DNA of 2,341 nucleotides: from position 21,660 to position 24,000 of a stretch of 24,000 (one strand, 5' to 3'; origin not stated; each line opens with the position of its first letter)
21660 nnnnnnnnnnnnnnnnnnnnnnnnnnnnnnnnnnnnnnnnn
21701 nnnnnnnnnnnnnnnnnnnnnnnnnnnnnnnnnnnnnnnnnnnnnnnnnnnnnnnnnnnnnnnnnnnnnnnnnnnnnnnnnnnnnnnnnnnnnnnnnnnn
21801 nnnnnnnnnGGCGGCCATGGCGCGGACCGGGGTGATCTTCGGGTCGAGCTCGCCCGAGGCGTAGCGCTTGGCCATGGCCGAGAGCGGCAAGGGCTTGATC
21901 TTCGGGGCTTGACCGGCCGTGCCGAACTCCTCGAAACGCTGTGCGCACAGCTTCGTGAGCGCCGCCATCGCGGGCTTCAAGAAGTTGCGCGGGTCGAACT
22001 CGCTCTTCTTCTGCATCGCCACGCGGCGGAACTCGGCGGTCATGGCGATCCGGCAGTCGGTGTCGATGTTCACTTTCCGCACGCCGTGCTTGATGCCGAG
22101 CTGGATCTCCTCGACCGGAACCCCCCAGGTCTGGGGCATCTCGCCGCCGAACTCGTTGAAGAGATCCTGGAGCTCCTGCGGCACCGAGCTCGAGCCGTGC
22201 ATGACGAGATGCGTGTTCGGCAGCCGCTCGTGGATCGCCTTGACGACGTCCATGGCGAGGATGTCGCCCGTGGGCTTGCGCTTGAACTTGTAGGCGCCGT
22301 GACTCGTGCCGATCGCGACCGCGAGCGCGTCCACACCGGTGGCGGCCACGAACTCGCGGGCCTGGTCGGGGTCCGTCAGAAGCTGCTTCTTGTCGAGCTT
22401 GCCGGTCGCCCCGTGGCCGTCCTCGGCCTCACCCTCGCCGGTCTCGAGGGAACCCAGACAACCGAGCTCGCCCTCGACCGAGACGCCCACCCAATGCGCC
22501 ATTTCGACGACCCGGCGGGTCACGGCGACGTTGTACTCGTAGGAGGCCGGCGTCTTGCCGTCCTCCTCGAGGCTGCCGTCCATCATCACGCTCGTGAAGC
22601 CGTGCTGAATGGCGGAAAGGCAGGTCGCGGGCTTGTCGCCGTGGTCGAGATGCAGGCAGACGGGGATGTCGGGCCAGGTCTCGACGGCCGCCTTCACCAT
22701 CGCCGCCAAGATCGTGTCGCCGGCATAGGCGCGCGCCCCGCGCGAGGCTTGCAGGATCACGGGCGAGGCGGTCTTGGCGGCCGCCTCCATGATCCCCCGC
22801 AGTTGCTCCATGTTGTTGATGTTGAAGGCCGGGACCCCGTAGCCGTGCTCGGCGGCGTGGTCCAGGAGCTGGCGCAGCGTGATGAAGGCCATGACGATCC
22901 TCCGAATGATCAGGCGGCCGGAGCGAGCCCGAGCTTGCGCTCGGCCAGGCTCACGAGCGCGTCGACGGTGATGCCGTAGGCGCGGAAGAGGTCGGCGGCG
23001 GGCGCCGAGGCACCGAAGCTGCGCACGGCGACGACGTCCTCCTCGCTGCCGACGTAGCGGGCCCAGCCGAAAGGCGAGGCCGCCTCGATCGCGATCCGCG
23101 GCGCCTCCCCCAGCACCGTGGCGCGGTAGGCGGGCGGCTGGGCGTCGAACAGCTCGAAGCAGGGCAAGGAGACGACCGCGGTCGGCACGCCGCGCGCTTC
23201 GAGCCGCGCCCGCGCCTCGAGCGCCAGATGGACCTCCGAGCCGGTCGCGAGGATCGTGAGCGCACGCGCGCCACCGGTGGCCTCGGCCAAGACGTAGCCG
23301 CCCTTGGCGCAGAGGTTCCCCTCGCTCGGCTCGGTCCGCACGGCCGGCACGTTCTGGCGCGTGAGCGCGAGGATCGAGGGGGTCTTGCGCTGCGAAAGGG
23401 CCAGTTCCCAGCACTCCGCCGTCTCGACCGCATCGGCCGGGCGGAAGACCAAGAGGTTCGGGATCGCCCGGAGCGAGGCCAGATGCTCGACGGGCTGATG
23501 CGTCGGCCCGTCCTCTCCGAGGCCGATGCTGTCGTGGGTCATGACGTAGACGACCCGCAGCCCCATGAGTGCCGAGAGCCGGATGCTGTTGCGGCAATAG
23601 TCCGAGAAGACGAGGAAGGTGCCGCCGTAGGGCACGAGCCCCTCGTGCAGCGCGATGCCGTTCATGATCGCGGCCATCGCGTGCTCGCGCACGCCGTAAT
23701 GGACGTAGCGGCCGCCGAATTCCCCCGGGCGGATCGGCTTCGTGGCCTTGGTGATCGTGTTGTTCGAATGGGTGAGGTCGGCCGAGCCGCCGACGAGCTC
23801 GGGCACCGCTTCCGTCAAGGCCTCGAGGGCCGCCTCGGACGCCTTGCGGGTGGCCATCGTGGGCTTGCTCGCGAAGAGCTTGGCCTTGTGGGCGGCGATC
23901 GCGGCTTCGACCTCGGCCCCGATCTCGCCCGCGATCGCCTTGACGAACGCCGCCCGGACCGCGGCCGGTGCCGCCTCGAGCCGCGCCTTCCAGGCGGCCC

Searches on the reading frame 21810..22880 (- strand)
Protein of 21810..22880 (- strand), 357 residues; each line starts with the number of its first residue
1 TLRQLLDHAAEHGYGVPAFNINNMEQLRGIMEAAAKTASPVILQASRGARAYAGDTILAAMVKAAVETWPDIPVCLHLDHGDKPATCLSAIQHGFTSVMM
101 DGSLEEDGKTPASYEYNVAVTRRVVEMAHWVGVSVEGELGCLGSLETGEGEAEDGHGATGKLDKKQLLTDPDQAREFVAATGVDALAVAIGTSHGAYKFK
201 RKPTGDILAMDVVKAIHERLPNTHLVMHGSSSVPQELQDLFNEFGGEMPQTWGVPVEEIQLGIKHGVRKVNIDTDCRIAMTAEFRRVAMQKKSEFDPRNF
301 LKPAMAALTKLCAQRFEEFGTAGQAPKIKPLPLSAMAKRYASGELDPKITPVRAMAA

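Call 6: search_protein_families(library=ncbifam, proteins=[window:21810-22880:-])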
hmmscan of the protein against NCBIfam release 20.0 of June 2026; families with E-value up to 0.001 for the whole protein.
window:21810-22880:- (357 aa): 20 families
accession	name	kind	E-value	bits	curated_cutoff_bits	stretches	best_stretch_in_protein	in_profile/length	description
TIGR01521.1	FruBisAldo_II_B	equivalog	3.5e-186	618.3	496.35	1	1-345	3-347/347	class II fructose-bisphosphate aldolase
TIGR00167.1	cbbA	subfamily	1.8e-96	322.9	215.6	1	2-325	6-290/290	ketose-bisphosphate aldolase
NF005481.0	PRK07084.1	equivalog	5.3e-92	308.5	511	1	3-317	16-315/324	class II fructose-bisphosphate aldolase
TIGR01859.1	fruc_bis_ald_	equivalog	1.1e-86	291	343.05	1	3-325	5-282/282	class II fructose-1,6-bisphosphate aldolase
NF004493.0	PRK05835.1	equivalog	3e-77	259.9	558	1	5-323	8-305/307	class II fructose-bisphosphate aldolase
NF009497.0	PRK12857.1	equivalog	4.2e-77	259.1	423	2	2-236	6-216/284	class II fructose-1,6-bisphosphate aldolase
NF006042.0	PRK08185.1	subfamily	1.1e-64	218.6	405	2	2-235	5-215/287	hypothetical protein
NF009374.0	PRK12737.1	subfamily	6e-64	215.8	383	2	3-236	7-216/284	tagatose-bisphosphate aldolase subunit GatY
NF006626.0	PRK09195.1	subfamily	3.7e-62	210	384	2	3-236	7-216/284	tagatose-bisphosphate aldolase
TIGR01858.1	tag_bisphos_ald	equivalog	1.1e-57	195.3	443.55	2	3-237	5-215/282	tagatose bisphosphate family class II aldolase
NF006376.0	PRK08610.1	equivalog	4.5e-53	180.8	527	2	2-235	6-216/286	class II fructose-bisphosphate aldolase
NF005823.0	PRK07709.1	equivalog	1.8e-48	165.8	545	2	2-236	6-217/285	class II fructose-bisphosphate aldolase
NF005284.0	PRK06801.1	equivalog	5.8e-46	157.1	406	1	2-234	6-215/286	ketose 1,6-bisphosphate aldolase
NF005590.0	PRK07315.1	equivalog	4.1e-45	154.3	443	2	5-236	9-216/293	class II fructose-bisphosphate aldolase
NF005288.0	PRK06806.1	equivalog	6.8e-43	146.9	396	1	2-236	6-214/281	class II fructose-bisphosphate aldolase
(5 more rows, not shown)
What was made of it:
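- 21807..22892 (-): Class II fructose-bisphosphate aldolase (cbbA), immediately upstream of the deletion scar. TIGR01521, 618 bits (call 6).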

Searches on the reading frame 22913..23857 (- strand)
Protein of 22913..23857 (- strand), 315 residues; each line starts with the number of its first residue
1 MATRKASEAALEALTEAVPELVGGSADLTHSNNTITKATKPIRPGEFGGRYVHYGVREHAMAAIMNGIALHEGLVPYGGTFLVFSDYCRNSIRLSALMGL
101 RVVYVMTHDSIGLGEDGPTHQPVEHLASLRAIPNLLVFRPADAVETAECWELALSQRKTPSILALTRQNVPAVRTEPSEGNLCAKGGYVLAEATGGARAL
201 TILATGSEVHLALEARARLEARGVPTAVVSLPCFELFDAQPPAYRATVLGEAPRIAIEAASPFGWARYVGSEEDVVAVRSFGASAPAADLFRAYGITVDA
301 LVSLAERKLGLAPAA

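Call 6: search_protein_families(library=ncbifam, proteins=[window:22913-23857:-])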
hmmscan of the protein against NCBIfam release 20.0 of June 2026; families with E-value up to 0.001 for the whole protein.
window:22913-23857:- (315 aa): 7 families
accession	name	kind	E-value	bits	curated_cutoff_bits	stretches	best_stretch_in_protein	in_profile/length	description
TIGR00232.1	tktlase_bact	equivalog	5.1e-113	378.6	682.25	1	1-307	349-651/654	transketolase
NF004558.0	PRK05899.2-4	equivalog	2.7e-78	263.9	788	1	18-304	354-645/651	transketolase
NF004559.0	PRK05899.2-5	equivalog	4.5e-29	101.2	488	1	1-238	318-543/627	transketolase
NF004556.0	PRK05899.2-2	equivalog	4.6e-19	68.1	575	1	47-303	368-632/639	transketolase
TIGR00204.1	dxs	equivalog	6.5e-11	41.5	465.95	1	47-231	350-528/616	1-deoxy-D-xylulose-5-phosphate synthase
NF003933.0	PRK05444.2-2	equivalog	8.3e-07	27.9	395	1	46-237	332-522/606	1-deoxy-D-xylulose-5-phosphate synthase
NF008968.0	PRK12315.1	subfamily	0.00017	20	510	1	46-229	318-494/582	1-deoxy-D-xylulose-5-phosphate synthase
